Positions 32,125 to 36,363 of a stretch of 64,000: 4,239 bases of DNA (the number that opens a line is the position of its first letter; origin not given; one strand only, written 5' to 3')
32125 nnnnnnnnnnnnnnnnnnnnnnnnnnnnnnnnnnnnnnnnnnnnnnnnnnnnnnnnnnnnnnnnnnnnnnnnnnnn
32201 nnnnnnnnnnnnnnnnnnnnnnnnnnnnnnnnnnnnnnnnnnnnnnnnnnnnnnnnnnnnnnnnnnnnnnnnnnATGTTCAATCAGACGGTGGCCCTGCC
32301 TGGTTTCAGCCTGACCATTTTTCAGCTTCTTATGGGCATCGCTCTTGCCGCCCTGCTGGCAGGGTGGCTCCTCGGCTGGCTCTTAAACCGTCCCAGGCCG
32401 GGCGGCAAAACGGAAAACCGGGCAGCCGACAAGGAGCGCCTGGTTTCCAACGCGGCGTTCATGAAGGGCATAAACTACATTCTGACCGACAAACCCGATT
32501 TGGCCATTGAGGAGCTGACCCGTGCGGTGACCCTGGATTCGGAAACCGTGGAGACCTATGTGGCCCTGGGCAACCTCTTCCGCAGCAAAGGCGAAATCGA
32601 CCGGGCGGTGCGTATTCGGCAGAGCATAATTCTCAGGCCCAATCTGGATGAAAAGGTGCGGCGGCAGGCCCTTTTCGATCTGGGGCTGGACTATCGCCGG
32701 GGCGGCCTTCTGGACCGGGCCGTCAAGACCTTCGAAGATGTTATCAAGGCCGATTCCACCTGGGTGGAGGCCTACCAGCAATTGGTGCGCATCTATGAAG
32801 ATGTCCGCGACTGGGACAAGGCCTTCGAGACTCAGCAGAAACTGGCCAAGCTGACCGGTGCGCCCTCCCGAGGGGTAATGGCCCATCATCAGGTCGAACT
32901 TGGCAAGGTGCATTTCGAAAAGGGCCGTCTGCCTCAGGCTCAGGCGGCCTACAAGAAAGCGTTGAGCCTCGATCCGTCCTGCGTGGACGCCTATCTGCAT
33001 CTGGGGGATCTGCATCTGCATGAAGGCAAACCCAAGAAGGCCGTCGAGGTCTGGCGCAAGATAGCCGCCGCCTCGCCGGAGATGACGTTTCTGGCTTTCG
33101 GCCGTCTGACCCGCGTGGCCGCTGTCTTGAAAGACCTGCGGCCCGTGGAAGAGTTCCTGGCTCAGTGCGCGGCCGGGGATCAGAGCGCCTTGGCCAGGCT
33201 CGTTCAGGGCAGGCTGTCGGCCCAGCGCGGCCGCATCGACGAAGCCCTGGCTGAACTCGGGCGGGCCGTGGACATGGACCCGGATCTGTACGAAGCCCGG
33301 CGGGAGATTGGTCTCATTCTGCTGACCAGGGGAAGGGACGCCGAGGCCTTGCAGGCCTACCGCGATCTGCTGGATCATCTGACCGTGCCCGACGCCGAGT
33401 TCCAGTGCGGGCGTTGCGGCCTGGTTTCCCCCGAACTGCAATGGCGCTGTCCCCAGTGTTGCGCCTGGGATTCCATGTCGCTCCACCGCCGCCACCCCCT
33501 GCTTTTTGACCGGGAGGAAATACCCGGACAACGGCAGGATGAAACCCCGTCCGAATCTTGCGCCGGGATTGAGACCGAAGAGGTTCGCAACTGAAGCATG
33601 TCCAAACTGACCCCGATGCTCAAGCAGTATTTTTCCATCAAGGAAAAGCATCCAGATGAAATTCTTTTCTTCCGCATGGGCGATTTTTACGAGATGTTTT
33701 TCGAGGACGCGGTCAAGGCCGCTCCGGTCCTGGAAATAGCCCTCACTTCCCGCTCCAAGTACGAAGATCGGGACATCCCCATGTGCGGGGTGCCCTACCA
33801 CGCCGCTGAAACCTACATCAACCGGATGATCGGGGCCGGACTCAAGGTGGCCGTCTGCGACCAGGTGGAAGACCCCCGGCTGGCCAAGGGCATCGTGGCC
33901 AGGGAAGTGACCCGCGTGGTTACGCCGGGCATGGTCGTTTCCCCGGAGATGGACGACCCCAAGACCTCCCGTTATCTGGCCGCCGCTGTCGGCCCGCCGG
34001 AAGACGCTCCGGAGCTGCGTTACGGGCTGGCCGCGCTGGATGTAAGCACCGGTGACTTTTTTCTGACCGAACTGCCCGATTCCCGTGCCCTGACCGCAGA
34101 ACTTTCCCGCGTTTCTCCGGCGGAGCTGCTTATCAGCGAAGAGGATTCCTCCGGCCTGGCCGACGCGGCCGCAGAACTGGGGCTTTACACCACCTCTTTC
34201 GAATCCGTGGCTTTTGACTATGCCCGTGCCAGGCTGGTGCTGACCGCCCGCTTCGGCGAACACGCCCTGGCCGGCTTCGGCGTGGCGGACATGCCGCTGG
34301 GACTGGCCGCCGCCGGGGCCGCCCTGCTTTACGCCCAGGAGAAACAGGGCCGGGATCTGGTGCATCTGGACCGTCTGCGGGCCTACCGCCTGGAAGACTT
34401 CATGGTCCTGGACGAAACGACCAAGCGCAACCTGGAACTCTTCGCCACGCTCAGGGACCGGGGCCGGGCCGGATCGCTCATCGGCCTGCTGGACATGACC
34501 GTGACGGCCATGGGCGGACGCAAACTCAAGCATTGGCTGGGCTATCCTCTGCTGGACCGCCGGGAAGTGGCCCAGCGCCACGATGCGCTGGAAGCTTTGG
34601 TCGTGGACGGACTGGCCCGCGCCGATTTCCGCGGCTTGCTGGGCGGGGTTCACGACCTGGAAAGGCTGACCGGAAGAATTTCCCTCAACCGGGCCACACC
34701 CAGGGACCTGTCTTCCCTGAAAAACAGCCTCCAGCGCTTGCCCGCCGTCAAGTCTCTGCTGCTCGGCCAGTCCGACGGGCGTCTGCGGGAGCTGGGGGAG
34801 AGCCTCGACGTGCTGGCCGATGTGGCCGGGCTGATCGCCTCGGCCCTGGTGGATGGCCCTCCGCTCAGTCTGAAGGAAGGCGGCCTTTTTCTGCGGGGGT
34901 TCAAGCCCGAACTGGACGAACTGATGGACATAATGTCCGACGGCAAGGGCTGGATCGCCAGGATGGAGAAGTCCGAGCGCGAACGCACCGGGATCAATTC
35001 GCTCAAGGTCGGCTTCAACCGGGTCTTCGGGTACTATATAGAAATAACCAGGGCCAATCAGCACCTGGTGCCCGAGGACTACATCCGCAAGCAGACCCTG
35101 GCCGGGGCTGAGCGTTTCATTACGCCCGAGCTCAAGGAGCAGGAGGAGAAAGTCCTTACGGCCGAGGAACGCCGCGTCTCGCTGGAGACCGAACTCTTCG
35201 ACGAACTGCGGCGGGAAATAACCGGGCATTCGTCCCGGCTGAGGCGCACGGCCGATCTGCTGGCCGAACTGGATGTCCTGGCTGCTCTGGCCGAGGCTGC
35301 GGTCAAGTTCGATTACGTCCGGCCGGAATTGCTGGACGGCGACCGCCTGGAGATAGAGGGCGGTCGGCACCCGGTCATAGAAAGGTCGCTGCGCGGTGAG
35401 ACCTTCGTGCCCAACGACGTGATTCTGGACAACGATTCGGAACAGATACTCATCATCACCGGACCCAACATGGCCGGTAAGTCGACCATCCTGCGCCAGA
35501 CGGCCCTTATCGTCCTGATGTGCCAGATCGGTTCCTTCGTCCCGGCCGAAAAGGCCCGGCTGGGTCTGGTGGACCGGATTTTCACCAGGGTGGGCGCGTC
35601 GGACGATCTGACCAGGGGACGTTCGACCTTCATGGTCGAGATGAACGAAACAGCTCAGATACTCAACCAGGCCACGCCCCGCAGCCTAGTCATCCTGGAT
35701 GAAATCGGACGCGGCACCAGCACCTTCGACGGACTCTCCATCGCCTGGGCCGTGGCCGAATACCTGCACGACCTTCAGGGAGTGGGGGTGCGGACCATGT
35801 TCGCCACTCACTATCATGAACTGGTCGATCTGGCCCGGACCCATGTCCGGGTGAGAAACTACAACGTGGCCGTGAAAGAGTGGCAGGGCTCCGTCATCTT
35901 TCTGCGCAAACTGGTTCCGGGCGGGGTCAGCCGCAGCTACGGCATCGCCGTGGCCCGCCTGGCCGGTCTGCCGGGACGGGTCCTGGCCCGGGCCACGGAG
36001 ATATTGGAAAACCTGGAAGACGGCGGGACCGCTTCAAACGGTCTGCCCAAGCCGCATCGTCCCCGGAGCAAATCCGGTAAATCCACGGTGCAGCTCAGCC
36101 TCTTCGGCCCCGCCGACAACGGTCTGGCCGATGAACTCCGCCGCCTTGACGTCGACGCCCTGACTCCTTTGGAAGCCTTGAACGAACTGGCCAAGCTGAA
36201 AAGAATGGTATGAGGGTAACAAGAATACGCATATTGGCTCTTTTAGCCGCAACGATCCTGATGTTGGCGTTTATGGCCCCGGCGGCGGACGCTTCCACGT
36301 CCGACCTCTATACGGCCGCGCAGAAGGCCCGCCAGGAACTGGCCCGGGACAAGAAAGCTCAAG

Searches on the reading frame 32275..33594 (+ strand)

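Call 62: search_protein_families(library=pfam, proteins=[window:32275-33594:+], max_evalue=0.00001)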
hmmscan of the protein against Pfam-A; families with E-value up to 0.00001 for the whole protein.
window:32275-33594:+ (439 aa): 19 families
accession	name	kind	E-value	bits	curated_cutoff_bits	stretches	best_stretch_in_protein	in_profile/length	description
PF13432.12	TPR_16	-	5.5e-28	97.5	32.7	2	208-269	2-63/65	Tetratricopeptide repeat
PF07719.23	TPR_2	-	2.5e-27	93.1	27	0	208-235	6-33/34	Tetratricopeptide repeat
PF13414.12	TPR_11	-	2.5e-24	85.1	26.8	1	210-248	1-39/42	TPR repeat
PF13181.12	TPR_8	-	2.6e-23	80.6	25.7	0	208-235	6-33/34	Tetratricopeptide repeat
PF14559.12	TPR_19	-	6.7e-20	71.6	25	1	214-267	2-55/68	Tetratricopeptide repeat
PF00515.34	TPR_1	-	7.5e-20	70.3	27.8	0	209-236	7-34/34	Tetratricopeptide repeat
PF13428.12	TPR_14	-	9.5e-19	66.5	23.5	0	207-246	5-44/44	Tetratricopeptide repeat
PF13424.12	TPR_12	-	3.7e-16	59.5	30.1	0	169-233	8-75/77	Tetratricopeptide repeat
PF13174.12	TPR_6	-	5.6e-14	52.2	26.3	0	131-158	1-28/33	Tetratricopeptide repeat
PF13176.12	TPR_7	-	4.6e-12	45.4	27.9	0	95-117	2-24/36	Tetratricopeptide repeat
PF13431.12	TPR_17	-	1.4e-11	44.1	24.4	0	225-257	1-33/34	Tetratricopeptide repeat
PF12569.14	NatA_aux_su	-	3.2e-08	33.4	33.3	0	219-260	208-249/515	N-terminal acetyltransferase A, auxiliary subunit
PF18073.7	Zn_ribbon_LapB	-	1.6e-07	31.3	25.7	1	376-401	1-26/28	Rubredoxin metal binding domain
PF13371.12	TPR_9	-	9.1e-07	29.2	35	0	315-368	5-58/73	Tetratricopeptide repeat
PF03704.23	BTAD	-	2.5e-06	28.4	22.1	0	284-369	40-126/146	Bacterial transcriptional activator domain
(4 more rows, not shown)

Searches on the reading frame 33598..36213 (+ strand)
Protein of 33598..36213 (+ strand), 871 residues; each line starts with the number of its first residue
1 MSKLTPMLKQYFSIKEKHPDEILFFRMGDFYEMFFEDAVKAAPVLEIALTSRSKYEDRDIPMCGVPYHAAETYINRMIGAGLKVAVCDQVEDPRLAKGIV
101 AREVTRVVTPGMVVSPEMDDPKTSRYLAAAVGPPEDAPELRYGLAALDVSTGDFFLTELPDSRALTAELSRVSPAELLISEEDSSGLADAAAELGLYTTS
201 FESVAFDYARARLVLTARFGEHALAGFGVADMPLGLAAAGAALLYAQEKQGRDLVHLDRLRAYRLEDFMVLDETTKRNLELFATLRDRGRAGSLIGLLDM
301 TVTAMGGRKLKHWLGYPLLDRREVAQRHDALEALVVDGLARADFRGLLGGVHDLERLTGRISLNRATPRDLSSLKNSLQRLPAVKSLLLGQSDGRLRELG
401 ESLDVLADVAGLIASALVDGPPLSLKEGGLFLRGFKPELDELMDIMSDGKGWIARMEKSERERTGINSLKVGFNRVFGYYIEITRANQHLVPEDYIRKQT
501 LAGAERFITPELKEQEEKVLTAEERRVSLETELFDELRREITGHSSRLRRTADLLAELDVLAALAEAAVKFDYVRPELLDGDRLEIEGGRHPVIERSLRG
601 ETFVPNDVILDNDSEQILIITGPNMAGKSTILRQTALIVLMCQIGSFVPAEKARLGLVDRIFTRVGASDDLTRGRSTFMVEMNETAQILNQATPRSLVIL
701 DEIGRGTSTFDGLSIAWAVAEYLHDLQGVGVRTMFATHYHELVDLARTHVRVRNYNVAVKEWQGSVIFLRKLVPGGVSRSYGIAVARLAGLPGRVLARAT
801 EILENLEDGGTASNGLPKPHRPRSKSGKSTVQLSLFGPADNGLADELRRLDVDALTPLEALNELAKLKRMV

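Call 29: search_protein_families(library=pfam, proteins=[window:33598-36213:+], max_evalue=0.00001)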
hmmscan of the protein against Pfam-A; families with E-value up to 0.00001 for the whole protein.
window:33598-36213:+ (871 aa): 5 families
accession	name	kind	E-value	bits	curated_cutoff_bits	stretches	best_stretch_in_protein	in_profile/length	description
PF00488.27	MutS_V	-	1.5e-81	273.4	30.2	1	618-807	1-188/188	MutS domain V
PF05192.23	MutS_III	-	3.6e-49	168.2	34.1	1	275-565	2-194/194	MutS domain III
PF01624.25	MutS_I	-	1.3e-42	145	20.6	1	5-115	1-111/113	MutS domain I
PF05190.23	MutS_IV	-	7e-32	110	22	1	434-525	1-92/92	MutS family domain IV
PF05188.22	MutS_II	-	2.7e-21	76.8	25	1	139-257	11-132/133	MutS domain II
